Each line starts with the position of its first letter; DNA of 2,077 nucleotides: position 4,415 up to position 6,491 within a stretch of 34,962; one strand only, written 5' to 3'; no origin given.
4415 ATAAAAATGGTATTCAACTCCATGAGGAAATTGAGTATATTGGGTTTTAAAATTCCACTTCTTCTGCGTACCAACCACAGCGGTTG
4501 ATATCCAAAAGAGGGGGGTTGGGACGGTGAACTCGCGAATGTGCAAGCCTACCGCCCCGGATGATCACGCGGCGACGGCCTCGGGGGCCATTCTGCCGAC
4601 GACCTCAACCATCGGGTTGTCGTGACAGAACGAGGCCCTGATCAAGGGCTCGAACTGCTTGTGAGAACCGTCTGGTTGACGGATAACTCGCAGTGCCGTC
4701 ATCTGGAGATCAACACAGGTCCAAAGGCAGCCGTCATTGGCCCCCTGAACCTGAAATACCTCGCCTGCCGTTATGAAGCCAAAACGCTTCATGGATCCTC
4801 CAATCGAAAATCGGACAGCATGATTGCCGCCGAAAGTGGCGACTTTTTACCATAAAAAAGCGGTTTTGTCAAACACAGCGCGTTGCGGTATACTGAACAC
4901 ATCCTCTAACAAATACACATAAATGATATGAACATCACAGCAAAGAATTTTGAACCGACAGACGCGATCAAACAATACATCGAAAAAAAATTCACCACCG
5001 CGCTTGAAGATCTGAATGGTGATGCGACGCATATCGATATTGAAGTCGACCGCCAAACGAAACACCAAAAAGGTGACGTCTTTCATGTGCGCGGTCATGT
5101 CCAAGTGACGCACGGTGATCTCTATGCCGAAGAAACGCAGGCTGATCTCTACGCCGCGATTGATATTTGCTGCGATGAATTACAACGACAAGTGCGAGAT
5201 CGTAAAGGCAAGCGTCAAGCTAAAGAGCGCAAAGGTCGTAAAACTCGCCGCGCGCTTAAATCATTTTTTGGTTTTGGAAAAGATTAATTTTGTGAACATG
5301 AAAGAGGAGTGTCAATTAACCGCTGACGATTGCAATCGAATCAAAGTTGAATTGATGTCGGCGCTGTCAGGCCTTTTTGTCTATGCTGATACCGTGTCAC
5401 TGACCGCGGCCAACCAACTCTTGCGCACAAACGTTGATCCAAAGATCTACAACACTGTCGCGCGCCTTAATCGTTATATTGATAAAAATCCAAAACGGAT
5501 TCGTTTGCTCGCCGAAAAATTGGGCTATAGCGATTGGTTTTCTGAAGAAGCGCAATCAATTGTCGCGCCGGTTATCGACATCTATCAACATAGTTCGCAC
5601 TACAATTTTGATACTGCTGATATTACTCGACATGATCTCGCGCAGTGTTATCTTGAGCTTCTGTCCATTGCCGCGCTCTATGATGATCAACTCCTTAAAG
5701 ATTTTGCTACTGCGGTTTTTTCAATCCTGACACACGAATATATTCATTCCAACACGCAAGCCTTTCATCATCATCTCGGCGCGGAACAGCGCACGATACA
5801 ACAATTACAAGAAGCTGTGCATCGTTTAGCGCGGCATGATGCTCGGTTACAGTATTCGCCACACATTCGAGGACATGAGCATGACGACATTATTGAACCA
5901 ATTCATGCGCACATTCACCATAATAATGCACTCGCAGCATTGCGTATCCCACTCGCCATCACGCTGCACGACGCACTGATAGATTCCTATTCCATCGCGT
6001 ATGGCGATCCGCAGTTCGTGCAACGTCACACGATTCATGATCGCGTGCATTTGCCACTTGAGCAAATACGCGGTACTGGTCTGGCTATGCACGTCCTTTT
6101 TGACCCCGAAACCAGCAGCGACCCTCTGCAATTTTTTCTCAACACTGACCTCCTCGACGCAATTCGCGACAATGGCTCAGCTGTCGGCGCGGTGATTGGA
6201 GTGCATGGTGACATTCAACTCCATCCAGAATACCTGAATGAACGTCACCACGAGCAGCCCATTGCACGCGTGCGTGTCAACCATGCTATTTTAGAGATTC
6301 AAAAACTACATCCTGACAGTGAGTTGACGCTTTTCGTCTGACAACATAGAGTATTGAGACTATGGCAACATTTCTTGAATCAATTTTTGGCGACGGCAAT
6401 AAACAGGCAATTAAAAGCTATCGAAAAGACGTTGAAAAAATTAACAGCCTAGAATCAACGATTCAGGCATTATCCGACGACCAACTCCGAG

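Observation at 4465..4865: GC-rich foreign-looking island carrying a complete reverse-strand mini-gene cassette at the break in the dcw cluster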

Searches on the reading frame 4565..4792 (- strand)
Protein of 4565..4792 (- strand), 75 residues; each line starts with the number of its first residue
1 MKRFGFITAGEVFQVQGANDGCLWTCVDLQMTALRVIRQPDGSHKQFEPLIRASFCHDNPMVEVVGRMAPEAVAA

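Call 6: search_protein_families(library=pfam, proteins=[window:4565-4792:-], max_evalue=0.1)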
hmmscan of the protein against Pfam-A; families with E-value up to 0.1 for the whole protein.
window:4565-4792:- (75 aa): 0 families

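Call 7: search_protein_families(library=ncbifam, proteins=[window:4565-4792:-], max_evalue=1)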
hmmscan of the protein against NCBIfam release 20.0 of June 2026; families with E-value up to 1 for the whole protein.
window:4565-4792:- (75 aa): 0 families

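Call 11: find_homologous_proteins(query=window:4565-4792:-, max_evalue=0.01)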
Query window:4565-4792:- (75 aa): 1 proteins with E <= 0.01 among 1 candidates.
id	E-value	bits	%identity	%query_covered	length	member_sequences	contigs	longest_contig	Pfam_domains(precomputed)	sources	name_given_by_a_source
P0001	1.2e-44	167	100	100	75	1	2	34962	-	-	-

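Call 12: search_protein_families(library=phrogs, proteins=[window:4565-4792:-], max_evalue=1)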
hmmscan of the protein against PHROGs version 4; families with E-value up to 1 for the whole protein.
window:4565-4792:- (75 aa): 0 families

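Call 13: search_protein_families(library=padloc, proteins=[window:4565-4792:-], max_evalue=1)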
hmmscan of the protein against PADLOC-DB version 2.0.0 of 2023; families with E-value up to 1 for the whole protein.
window:4565-4792:- (75 aa): 0 families

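Call 15: find_encoding_contigs(protein=window:4565-4792:-, flank=10000, max_places=10)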
Protein window:4565-4792:- (75 aa): 1 contig read that carries it; 1 place shown.
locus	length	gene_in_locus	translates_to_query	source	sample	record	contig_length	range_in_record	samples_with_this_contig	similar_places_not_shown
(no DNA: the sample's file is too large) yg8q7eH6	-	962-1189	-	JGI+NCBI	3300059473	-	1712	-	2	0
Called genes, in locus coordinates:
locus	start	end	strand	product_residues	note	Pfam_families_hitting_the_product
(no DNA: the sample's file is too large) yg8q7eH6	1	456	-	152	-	?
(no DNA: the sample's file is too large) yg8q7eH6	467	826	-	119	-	PF02482:Ribosomal_S30AE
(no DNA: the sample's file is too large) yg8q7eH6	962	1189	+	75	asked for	-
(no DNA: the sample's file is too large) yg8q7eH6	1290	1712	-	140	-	?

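Call 27: search_protein_representatives(protein=window:4565-4792:-)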
Query: 75 residues. Proteins with E-value up to 0.001 (for the whole library): 3; up to 1e-10: 1; up to 1e-30: 1. The best 3 are listed.
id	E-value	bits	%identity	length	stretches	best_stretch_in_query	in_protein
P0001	3.7e-45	166.7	100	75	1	1-75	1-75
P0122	4.1e-04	36.5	44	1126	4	9-31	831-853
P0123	7.6e-04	35.7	36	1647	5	11-35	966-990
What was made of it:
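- Tried and rejected: Exhaustive phmmer of 1.84 billion representatives (call 27).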

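Call 36: find_homologous_proteins(query=A1, max_evalue=10)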
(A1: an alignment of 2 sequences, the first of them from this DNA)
Query A1 (2 sequences) (75 aa, profile of the alignment): 1 proteins with E <= 10 among 2 candidates.
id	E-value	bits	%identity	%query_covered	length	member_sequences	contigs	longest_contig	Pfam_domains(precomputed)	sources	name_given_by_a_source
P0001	1.4e-35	139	100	100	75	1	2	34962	-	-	-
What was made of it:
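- The protein has no homologue among 5.8 billion clustered or 1.84 billion representative proteins (calls 11, 27, 36). The protein is an orphan (calls 11, 27, 36).
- Tried and rejected: 5.8 billion clustered proteins, with the single sequence and with the two-sequence profile (calls 11, 36).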

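Call 37: find_related_loci(query=A1, collection=viral_contigs, flank=3000)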
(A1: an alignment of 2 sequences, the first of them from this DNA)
Query A1 (75 aa) in viral_contigs; peptide patterns used: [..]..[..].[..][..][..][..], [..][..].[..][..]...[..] (x = any residue, [..] = any of these).
30 stretches matched a pattern, but none encodes a relative of the query by tblastn (E <= 1e-3).

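Call 39: search_dna_similar(query=window:4568-4792:-, collection=phages, mode=protein, max_evalue=10, max_rows=10)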
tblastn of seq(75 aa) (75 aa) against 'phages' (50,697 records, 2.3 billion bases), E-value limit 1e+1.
Records with a match: 1; places in all: 1; records where one place covers at least 80% of the query: 0.
Best place of each record, by identity: <60% 1.
By first word of the organism name: Klebsiella 1.
By host as written in the record: Klebsiella pneumonaie 1.
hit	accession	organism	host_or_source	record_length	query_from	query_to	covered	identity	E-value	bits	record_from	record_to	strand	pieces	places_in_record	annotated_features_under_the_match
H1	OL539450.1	Klebsiella phage vB_KpnD_Opt-817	Klebsiella pneumonaie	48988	6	25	27%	55.0%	7e+0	30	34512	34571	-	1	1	polynucleotide kinase/phosphatase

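Call 40: search_dna_similar(query=window:4568-4792:-, collection=plasmids, mode=protein, max_evalue=10, max_rows=10)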
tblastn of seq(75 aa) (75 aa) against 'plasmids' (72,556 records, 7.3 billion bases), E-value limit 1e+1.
Records with a match: 3; places in all: 3; records where one place covers at least 80% of the query: 2.
Best place of each record, by identity: <60% 3.
By first word of the organism name: Caballeronia 2; Kocuria 1.
By predicted mobility (MOB-suite, as given by PLSDB): mobilizable 3.
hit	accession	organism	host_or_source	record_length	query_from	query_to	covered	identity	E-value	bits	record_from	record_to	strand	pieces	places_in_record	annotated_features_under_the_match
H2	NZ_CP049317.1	Caballeronia sp. SBC2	whole organism,soil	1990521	7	72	88%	28.8%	5e+0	32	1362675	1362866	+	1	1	none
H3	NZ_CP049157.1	Caballeronia sp. SBC1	whole organism,soil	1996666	7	72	88%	28.8%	5e+0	32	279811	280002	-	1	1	none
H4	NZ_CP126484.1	Kocuria rosea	mixed culture,an irradiated device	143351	16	74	79%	32.2%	1e+1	31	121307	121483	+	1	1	transposase family protein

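Call 57: predict_structure(protein=window:4565-4792:-)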
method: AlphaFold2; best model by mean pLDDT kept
length: 75 residues; sequences in the alignment: 1
mean_pLDDT: 47.3   pTM: 0.29
mean pLDDT of the five models: 47.3, 46.4, 41.5, 36.6, 35.3
residues with pLDDT >= 90: 0; 70-90: 4; 50-70: 28; < 50: 43
segments of 3 or more residues with pLDDT < 50: 1-29, 59-61, 66-75
pLDDT, mean of each block of 10 residues (from residue 1): 31 38 44 58 63 53 48 40
secondary structure, 60 per line:
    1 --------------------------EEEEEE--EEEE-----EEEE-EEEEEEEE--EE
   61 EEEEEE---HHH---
elements in order: E27-32 E35-38 E44-47 E49-56 E59-66
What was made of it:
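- The AlphaFold model is poor (pLDDT 47; call 57).
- Tried and rejected: The AlphaFold single-sequence model had pLDDT 47, so I ran no fold search (call 57).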

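Call 59: search_solved_structures(query=window:4568-4792:-, max_evalue=10)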
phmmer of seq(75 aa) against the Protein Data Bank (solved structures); distinct sequences matched with E-value up to 10: 0.

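Call 73: search_solved_structures(query=A1, max_evalue=10)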
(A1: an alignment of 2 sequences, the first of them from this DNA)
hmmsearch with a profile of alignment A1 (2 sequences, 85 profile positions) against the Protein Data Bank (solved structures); distinct sequences matched with E-value up to 10: 12.
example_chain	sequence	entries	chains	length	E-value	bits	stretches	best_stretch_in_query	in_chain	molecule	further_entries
2l04_A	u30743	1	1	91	0.045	17.1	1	20-82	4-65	Major tail protein V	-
9n9u_A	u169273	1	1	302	0.16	15.4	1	3-41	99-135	main protease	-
8y4f_A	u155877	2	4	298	0.21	15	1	3-41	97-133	3C-like proteinase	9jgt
8im6_A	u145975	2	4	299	0.21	15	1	3-41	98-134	3C-like proteinase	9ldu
1p9s_A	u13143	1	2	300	0.21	15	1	3-41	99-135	Replicase polyprotein 1ab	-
2zu2_A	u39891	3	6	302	0.21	15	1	3-41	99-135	3C-like proteinase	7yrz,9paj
9paa_A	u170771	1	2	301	0.21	15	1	3-41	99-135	3C-like proteinase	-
7t4f_A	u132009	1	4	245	0.21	14.9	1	18-73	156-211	Tail tube protein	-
6p3e_A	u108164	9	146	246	0.21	14.9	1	18-73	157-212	Tail tube protein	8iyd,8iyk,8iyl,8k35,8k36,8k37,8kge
6zpj_A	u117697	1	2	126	0.31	14.4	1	36-69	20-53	Leishmania mexicana KKT4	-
9ir8_A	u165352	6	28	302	1.8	12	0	4-41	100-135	3C-like protease | 3C-like proteinase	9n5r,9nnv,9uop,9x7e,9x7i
1lvo_A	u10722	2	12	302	1.8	12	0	4-41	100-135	Replicase, hydrolase domain | putative coronavirus nsp2 (3CL-PRO)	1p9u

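Call 75: search_solved_structures(query=A1, max_evalue=0.3, show_alignments=3)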
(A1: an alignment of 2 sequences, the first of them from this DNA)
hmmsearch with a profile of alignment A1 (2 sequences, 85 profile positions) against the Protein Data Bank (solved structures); distinct sequences matched with E-value up to 0.3: 9.
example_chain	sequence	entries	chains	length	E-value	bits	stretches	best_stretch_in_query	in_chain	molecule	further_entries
2l04_A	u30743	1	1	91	0.045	17.1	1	20-82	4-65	Major tail protein V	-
9n9u_A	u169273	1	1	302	0.16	15.4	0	3-41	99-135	main protease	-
8y4f_A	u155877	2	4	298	0.21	15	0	3-41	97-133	3C-like proteinase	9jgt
8im6_A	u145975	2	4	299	0.21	15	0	3-41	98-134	3C-like proteinase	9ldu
1p9s_A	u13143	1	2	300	0.21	15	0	3-41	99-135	Replicase polyprotein 1ab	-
2zu2_A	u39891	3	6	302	0.21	15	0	3-41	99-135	3C-like proteinase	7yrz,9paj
9paa_A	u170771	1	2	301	0.21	15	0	3-41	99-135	3C-like proteinase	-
7t4f_A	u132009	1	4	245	0.21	14.9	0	18-73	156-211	Tail tube protein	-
6p3e_A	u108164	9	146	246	0.21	14.9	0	18-73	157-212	Tail tube protein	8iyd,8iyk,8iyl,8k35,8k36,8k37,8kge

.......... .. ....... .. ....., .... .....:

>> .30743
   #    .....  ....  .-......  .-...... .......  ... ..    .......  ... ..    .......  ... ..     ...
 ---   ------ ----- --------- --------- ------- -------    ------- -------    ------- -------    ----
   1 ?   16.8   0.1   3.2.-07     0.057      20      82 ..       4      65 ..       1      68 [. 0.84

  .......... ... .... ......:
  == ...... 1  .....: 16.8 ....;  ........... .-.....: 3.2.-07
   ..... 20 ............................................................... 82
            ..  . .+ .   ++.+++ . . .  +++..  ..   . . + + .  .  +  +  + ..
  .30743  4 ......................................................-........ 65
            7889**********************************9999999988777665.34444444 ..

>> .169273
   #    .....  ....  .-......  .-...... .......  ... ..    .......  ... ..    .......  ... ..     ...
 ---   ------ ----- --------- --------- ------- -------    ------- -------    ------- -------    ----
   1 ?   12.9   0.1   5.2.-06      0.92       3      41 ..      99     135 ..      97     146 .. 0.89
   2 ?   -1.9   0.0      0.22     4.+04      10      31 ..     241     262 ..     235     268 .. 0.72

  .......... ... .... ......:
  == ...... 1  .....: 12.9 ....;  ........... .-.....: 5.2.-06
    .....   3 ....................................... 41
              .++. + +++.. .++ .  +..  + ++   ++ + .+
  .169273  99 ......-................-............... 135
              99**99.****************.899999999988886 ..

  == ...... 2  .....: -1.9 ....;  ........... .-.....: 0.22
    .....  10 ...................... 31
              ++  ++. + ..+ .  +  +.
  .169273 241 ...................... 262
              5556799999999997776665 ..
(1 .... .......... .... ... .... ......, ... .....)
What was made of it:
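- Tried and rejected: PDB sequence and profile searches gave only marginal hits, such as the lambda gpV C-terminal domain at E 0.045 (calls 59, 73, 75).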

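Call 93: list_cluster_members(proteins=[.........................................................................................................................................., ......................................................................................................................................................, window:4568-4792:-, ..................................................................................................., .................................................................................])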
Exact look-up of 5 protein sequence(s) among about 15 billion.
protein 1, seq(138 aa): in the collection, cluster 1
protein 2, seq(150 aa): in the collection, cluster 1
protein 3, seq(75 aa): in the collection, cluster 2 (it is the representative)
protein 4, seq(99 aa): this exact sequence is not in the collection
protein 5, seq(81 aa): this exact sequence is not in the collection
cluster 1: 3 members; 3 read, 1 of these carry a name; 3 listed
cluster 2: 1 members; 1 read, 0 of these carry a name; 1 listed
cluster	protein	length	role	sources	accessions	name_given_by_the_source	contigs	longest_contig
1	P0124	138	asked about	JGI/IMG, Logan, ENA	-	-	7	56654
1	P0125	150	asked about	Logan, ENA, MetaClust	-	\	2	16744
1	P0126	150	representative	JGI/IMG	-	-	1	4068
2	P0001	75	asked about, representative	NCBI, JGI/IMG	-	-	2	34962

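Call 107: find_related_loci(query=P0124, collection=viral_contigs, flank=3000)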
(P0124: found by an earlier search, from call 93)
Query P0124 (138 aa) in viral_contigs; peptide patterns used: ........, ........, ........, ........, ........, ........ (x = any residue, [..] = any of these).
13 stretches matched a pattern, but none encodes a relative of the query by tblastn (E <= 1e-3).

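Call 109: find_related_loci(query=window:4565-4792:-, collection=viral_contigs, flank=3000)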
Query window:4565-4792:- (75 aa) in viral_contigs; peptide patterns used: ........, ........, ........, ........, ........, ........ (x = any residue, [..] = any of these).
10 stretches matched a pattern, but none encodes a relative of the query by tblastn (E <= 1e-3).

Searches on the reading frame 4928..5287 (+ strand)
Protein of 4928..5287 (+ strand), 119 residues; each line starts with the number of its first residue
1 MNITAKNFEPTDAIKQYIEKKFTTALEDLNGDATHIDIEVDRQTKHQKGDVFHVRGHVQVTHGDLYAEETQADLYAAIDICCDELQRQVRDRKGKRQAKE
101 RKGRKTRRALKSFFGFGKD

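Call 6: search_protein_families(library=pfam, proteins=[window:4928-5287:+], max_evalue=0.1)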
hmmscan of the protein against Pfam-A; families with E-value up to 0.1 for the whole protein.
window:4928-5287:+ (119 aa): 1 family
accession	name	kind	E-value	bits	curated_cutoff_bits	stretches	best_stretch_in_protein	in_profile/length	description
PF02482.25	Ribosomal_S30AE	-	1.2e-19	71.3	23.7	1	2-97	2-88/88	Sigma 54 modulation protein / S30EA ribosomal protein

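Call 34: find_related_loci(query=window:4928-5287:+, collection=metagenome_contigs, flank=2500)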
Query window:4928-5287:+ (119 aa) in metagenome_contigs; peptide patterns used: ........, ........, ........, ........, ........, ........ (x = any residue, [..] = any of these).
259 stretches matched a pattern, but none encodes a relative of the query by tblastn (E <= 1e-3).

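Call 56: find_encoding_contigs(protein=window:4928-5287:+, flank=3000, max_places=10)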
Protein window:4928-5287:+ (119 aa): 1 contig read that carries it; 1 place shown.
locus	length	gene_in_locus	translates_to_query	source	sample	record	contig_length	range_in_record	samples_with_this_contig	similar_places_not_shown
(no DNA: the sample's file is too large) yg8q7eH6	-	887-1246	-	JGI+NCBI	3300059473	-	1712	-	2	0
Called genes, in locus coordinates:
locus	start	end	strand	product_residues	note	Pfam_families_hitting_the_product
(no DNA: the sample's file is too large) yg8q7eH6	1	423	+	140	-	?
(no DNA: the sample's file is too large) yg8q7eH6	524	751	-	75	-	-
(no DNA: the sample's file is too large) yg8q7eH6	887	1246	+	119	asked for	PF02482:Ribosomal_S30AE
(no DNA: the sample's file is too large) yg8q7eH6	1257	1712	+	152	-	?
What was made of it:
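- A second contig of 1712 bp carries murB / the identical 75-aa gene / hpf (calls 15, 56). A separate 1712-bp contig has murB / the identical 75-aa gene / hpf in the same order (calls 15, 56).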

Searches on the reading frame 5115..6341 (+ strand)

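Call 6: search_protein_families(library=pfam, proteins=[window:5115-6341:+], max_evalue=0.1)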
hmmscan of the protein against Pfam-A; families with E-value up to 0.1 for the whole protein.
window:5115-6341:+ (408 aa): 1 family
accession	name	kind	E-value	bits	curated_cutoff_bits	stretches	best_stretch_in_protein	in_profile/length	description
PF08287.16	DASH_Spc19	-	0.034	14.5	26.3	0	94-136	48-90/155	Spc19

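Call 43: search_protein_families(library=pfam, proteins=[window:5115-6341:+], max_evalue=1)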
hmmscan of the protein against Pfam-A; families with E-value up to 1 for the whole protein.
window:5115-6341:+ (408 aa): 1 family
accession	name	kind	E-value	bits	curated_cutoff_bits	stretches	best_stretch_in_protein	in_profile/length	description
PF08287.16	DASH_Spc19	-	0.034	14.5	26.3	1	94-136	48-90/155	Spc19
